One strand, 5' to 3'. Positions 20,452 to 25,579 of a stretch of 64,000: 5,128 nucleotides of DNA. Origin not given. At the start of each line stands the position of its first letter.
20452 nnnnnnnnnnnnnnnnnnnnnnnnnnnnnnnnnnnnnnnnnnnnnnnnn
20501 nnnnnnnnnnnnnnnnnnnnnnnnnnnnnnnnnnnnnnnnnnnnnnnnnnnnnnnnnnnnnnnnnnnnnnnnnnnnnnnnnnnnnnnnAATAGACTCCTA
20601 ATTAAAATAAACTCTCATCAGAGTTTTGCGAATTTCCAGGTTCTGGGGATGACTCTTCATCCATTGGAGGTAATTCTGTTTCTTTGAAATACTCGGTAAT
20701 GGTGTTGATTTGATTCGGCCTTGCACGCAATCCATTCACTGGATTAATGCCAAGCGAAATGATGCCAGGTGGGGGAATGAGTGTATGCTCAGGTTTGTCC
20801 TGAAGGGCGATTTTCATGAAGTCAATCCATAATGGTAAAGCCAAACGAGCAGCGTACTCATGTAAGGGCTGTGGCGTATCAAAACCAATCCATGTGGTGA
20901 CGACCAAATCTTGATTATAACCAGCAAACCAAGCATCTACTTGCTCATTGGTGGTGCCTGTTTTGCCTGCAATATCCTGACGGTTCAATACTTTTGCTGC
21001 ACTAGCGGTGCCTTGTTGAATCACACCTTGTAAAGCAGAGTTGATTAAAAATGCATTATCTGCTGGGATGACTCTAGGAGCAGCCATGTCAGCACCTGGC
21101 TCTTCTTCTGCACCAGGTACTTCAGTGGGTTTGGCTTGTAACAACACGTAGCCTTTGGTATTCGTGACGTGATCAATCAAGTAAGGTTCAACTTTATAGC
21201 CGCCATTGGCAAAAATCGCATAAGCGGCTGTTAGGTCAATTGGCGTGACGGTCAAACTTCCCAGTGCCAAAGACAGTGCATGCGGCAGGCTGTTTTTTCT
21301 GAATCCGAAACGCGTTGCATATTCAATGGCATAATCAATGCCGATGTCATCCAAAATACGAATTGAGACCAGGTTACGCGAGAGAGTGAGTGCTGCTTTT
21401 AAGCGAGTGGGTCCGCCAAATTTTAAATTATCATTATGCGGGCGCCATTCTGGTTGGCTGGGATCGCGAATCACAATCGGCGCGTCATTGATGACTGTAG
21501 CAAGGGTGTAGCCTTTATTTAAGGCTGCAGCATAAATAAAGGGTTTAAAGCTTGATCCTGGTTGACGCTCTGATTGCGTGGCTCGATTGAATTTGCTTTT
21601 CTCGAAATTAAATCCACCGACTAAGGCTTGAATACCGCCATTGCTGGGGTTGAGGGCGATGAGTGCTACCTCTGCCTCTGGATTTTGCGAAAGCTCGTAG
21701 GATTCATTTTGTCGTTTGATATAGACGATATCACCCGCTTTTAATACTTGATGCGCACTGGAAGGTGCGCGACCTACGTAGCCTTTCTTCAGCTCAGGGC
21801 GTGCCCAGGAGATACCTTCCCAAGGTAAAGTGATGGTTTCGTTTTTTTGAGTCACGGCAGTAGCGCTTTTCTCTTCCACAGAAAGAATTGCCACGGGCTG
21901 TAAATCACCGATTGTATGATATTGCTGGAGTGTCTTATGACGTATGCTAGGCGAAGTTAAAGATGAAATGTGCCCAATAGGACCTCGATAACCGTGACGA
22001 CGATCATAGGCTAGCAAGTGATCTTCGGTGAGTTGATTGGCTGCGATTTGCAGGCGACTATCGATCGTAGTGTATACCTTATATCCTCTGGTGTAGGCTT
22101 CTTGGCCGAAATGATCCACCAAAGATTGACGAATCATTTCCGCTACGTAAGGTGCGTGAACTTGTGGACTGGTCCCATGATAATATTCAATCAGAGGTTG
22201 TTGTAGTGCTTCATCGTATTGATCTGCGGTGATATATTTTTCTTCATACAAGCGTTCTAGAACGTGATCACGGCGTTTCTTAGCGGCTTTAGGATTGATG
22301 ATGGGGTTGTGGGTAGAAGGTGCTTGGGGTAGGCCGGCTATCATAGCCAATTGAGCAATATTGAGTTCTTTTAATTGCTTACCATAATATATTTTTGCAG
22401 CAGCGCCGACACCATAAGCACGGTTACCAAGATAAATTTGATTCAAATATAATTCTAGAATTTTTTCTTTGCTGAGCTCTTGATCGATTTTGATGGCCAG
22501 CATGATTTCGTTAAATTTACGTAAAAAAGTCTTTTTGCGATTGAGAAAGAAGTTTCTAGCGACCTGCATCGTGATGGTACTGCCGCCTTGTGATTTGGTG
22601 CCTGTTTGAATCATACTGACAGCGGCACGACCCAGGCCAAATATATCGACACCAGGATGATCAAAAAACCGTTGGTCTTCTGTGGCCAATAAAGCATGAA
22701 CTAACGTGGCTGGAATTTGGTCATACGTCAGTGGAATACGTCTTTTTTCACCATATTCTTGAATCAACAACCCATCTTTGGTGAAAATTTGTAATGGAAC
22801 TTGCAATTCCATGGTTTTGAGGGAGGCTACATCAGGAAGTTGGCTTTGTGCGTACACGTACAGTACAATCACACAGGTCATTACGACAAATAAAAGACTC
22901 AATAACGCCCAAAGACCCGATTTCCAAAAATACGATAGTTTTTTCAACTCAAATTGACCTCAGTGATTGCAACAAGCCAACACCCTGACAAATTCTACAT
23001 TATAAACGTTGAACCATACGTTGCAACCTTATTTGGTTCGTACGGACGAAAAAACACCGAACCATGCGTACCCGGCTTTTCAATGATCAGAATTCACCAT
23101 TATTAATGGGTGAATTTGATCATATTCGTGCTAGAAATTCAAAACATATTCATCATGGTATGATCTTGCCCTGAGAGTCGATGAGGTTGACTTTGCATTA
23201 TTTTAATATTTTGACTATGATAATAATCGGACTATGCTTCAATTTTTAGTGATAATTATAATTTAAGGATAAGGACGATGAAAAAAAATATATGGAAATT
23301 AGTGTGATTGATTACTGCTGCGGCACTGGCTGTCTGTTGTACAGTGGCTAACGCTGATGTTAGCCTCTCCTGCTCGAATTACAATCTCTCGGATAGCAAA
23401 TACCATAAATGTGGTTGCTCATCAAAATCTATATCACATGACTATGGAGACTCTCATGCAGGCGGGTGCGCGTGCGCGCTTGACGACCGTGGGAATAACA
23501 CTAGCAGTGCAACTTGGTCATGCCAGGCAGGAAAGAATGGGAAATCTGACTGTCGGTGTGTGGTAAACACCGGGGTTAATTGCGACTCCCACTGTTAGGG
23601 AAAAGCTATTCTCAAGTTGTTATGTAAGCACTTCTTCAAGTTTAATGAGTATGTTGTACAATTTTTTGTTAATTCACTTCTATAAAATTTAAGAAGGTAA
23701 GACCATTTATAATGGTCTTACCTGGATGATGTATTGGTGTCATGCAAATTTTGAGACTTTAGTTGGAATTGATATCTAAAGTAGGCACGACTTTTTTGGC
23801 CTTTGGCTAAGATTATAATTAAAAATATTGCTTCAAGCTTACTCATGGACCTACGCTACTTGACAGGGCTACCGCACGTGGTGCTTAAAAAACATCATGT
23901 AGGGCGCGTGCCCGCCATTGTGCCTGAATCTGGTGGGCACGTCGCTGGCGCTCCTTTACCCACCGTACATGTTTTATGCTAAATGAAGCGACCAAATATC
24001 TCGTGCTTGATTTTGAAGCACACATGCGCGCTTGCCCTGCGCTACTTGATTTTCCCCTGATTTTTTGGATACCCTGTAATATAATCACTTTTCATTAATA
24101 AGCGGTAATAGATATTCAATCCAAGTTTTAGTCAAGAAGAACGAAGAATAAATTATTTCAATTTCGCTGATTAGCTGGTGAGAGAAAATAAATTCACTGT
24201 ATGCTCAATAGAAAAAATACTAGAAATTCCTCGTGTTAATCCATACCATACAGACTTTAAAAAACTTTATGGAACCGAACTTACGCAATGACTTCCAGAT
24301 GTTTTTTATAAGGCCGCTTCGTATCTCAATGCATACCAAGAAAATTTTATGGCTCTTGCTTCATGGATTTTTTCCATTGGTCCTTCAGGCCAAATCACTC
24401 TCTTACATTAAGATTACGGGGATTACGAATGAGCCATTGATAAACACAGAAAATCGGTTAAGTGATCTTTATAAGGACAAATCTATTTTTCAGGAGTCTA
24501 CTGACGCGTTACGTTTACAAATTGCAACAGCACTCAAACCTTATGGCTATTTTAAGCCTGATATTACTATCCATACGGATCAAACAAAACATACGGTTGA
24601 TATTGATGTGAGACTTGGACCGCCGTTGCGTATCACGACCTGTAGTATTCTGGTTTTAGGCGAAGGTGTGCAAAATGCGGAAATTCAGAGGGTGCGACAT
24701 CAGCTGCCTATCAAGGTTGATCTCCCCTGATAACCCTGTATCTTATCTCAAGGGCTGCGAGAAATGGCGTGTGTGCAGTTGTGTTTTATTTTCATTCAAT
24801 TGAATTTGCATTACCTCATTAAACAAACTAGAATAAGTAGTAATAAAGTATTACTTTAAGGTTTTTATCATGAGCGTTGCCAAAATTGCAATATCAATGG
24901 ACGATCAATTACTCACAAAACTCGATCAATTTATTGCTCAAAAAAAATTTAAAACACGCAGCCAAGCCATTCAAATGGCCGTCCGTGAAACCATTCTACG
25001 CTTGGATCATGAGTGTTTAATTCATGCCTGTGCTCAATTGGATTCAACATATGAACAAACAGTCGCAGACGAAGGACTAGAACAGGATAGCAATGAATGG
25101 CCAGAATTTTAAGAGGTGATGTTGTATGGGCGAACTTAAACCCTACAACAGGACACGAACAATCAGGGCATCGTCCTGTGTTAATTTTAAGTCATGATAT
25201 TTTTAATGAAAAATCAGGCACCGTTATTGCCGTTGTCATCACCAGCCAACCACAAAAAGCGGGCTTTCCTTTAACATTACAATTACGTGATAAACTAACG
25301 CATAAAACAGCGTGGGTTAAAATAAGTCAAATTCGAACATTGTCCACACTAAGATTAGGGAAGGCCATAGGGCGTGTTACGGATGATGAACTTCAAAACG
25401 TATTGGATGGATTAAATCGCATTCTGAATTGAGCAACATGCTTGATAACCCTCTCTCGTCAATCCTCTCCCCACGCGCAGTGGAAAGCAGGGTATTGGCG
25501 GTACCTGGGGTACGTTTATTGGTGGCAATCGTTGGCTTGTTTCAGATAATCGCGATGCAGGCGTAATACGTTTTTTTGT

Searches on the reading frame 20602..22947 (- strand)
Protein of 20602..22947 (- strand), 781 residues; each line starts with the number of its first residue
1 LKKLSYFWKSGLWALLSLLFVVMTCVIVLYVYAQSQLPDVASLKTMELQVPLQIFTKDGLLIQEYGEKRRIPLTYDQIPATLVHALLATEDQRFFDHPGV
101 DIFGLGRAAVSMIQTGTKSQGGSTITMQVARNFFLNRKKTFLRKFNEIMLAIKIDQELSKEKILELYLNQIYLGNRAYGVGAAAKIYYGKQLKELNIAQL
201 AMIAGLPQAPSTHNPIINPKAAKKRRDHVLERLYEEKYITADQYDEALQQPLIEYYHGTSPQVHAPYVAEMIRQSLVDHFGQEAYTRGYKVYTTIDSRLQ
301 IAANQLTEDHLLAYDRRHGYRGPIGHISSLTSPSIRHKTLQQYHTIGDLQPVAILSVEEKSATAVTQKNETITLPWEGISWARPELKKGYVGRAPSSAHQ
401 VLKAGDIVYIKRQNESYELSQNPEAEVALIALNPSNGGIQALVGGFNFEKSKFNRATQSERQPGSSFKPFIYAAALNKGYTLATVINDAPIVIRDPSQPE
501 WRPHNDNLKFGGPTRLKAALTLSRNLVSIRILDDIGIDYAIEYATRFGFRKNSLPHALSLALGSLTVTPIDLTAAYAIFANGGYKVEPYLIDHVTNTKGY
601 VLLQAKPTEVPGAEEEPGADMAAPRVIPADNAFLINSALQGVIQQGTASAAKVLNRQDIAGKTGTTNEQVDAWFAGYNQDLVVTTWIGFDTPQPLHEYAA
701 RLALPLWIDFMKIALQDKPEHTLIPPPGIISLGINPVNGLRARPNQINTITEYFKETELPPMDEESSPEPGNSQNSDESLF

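Call 22: find_related_loci(query=window:20602-22947:-, collection=genome_contigs, flank=6000)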
Query window:20602-22947:- (781 aa) in genome_contigs; peptide patterns used: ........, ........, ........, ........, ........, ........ (x = any residue, [..] = any of these).
216 stretches matched a pattern; 117 encode a relative of the query (tblastn E <= 1e-3); the best 80 are kept; 80 distinct loci.
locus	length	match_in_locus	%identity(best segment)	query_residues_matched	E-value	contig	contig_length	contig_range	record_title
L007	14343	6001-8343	92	1-781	0e+0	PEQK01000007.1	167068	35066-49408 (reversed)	MAG: Legionella sp. isolate BC.3.72 BC_1000049_167068, whole genome shotgun sequence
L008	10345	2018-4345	86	6-781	0e+0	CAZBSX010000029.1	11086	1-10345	MAG TPA_asm: uncultured Legionella sp. isolate SRP302895_co1_68 genome assembly, contig: NODE_11687_length_11086_cov_4.4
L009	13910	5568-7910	83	1-781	0e+0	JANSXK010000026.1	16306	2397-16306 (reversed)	MAG: Gammaproteobacteria bacterium isolate bin.23 k141_468426_length_16306_cov_153.4623, whole genome shotgun sequence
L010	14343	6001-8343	82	1-781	0e+0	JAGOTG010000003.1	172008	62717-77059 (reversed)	MAG: Legionellaceae bacterium isolate Gw_Eff_bin_393 Gw_Eff_69_length_172008_cov_14.433294, whole genome shotgun sequenc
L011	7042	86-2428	81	1-781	0e+0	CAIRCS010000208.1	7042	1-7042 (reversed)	MAG: uncultured Legionella sp. isolate KT_bin-2414 genome assembly, contig: bin-2414:208/211, whole genome shotgun seque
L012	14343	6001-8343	81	1-781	0e+0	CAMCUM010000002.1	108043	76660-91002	MAG: Legionella sp. 2055-AUS-E isolate MH-21oct19-231 genome assembly, contig: MH-21oct19-C206, whole genome shotgun seq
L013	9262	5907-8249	80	1-781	0e+0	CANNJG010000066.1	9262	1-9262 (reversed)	MAG: Legionellaceae bacterium isolate ZH-Jul18-112 genome assembly, contig: ZH-Jul18-C8903, whole genome shotgun sequenc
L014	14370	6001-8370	72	1-781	0e+0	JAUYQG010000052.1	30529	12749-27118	MAG: Legionellaceae bacterium isolate C4_metabat.bin.94 C4_k141_104066, whole genome shotgun sequence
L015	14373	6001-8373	72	1-781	0e+0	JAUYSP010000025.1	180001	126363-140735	MAG: Legionellaceae bacterium isolate C8_concoct.bin.107 C8_k141_7545, whole genome shotgun sequence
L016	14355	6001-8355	71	3-781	0e+0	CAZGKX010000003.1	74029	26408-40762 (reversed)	MAG TPA_asm: uncultured Legionellaceae bacterium isolate binchicken_co266_181 genome assembly, contig: NODE_775_length_7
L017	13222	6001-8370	71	1-781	0e+0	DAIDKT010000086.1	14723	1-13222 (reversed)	MAG TPA_asm: Legionellales bacterium isolate clean411 k141_150125, whole genome shotgun sequence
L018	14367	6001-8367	70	1-781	0e+0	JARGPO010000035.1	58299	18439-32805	MAG: Legionellaceae bacterium isolate bin_ti_oxhcr1.014 k141_168700, whole genome shotgun sequence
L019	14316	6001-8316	71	1-767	0e+0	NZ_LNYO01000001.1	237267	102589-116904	Legionella nautarum strain ATCC 49506 Lnau_ctg001, whole genome shotgun sequence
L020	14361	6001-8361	69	2-781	0e+0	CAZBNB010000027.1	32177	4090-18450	MAG TPA_asm: uncultured Legionellaceae bacterium isolate SRP302895_co1_241 genome assembly, contig: NODE_2463_length_321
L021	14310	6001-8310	70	1-764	0e+0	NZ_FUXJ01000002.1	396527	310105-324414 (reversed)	Legionella maceachernii strain ATCC 35300, whole genome shotgun sequence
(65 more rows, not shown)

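Call 46: find_encoding_contigs(protein=window:20602-22947:-, flank=4000, max_places=8)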
Protein window:20602-22947:- (781 aa): 1 contig read that carries it; 1 place shown.
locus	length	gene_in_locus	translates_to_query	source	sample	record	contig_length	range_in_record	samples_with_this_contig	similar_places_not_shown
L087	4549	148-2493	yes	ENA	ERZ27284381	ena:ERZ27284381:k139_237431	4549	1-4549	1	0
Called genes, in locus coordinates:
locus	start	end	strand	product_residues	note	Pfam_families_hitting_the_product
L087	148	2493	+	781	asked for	PF00912:Transgly, PF17092:PCB_OB, PF00905:Transpeptidase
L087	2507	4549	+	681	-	?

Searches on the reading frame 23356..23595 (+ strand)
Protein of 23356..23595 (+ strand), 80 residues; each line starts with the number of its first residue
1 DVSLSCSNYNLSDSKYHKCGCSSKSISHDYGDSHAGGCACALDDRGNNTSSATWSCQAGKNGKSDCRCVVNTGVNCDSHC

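Call 41: search_solved_structures(query=window:23356-23595:+, max_evalue=10)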
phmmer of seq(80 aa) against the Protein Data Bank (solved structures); distinct sequences matched with E-value up to 10: 4.
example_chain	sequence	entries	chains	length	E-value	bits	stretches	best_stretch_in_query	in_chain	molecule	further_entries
7xt3_A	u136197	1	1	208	0.0015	22.3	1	21-56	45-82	Genome polyprotein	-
7oo3_a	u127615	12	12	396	1.2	13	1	33-75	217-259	DNA excision repair protein ERCC-8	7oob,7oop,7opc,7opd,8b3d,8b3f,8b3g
6fcv_B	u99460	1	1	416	1.5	12.8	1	33-75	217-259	DNA excision repair protein ERCC-8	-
4a11_B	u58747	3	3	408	1.5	12.7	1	33-75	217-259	DNA EXCISION REPAIR PROTEIN ERCC-8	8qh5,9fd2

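Call 44: search_solved_structures(query=window:23356-23595:+, max_evalue=0.01, show_alignments=1)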
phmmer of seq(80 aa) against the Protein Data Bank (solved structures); distinct sequences matched with E-value up to 0.01: 1.
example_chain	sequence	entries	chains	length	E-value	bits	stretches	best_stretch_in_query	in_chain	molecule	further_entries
7xt3_A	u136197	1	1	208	0.0015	22.3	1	21-56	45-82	Genome polyprotein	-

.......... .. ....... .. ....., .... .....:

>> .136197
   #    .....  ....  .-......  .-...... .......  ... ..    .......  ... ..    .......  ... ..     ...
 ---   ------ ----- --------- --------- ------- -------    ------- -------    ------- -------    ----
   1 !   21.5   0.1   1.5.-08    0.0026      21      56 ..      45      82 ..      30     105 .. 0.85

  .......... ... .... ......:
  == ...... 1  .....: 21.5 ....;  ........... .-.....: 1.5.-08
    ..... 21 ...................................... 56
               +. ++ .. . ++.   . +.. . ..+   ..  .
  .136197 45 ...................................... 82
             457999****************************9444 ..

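Call 56: search_protein_families(library=pfam, proteins=[window:23357-23563:+], max_evalue=1)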
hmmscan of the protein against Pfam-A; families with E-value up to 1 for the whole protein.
seq(69 aa): 1 family
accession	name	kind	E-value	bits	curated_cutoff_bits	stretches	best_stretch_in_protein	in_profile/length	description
PF04201.20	TPD52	-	0.15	12.8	25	1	14-58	54-100/108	Tumour protein D52 family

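Call 61: find_homologous_proteins(query=window:23357-23563:+, max_evalue=10)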
Query seq(69 aa) (69 aa): 1 proteins with E <= 10 among 1 candidates.
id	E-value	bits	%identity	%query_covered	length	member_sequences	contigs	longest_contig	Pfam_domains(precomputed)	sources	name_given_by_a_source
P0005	5.5e-36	138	100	100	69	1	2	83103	-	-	-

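Call 62: predict_structure(protein=window:23356-23595:+)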
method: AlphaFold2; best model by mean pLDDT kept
length: 80 residues; sequences in the alignment: 1
mean_pLDDT: 39.1   pTM: 0.26
mean pLDDT of the five models: 39.1, 37.9, 36.6, 36.5, 35.2
residues with pLDDT >= 90: 0; 70-90: 0; 50-70: 12; < 50: 68
segments of 3 or more residues with pLDDT < 50: 1-51, 59-65, 71-80
pLDDT, mean of each block of 10 residues (from residue 1): 29 35 29 36 47 53 50 36
secondary structure, 60 per line:
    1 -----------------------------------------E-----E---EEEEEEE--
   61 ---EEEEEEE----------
elements in order: E52-58 E64-70

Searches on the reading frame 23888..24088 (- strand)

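Call 56: search_protein_families(library=pfam, proteins=[window:23888-24088:-], max_evalue=1)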
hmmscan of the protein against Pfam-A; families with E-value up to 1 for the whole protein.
seq(67 aa): 1 family
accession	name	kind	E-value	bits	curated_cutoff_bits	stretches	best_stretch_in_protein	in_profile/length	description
PF16705.11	NUDIX_5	-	0.17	12.1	27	1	25-64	122-163/177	NUDIX, or N-terminal NPxY motif-rich, region of KRIT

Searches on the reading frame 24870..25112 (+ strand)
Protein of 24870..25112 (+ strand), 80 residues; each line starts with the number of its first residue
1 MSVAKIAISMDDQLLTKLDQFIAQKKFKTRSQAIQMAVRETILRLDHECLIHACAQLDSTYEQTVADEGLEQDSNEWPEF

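Call 69: search_protein_families(library=pfam, proteins=[window:24870-25112:+], max_evalue=0.1)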
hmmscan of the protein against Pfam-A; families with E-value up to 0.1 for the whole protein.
window:24870-25112:+ (80 aa): 3 families
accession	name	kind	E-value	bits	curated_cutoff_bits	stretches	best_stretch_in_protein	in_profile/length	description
PF15919.11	HicB_lk_antitox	-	0.0043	17.6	27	1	3-36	89-121/123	HicB_like antitoxin of bacterial toxin-antitoxin system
PF01402.27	RHH_1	-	0.048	14.1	20.5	1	8-40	4-35/39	Ribbon-helix-helix protein, copG family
PF16133.10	DUF4844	-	0.065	13.9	25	1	12-55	3-46/117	Domain of unknown function (DUF4844)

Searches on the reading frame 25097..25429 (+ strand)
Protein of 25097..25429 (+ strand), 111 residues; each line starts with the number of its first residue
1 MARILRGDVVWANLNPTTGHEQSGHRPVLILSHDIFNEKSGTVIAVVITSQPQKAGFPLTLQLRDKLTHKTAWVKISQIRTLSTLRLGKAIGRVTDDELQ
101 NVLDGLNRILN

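Call 69: search_protein_families(library=pfam, proteins=[window:25097-25429:+], max_evalue=0.1)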
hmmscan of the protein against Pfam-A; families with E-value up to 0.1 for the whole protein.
window:25097-25429:+ (111 aa): 1 family
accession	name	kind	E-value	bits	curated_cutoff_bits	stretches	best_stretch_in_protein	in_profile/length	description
PF02452.23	PemK_toxin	-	7.8e-31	107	23.1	1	6-110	2-109/109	PemK-like, MazF-like toxin of type II toxin-antitoxin system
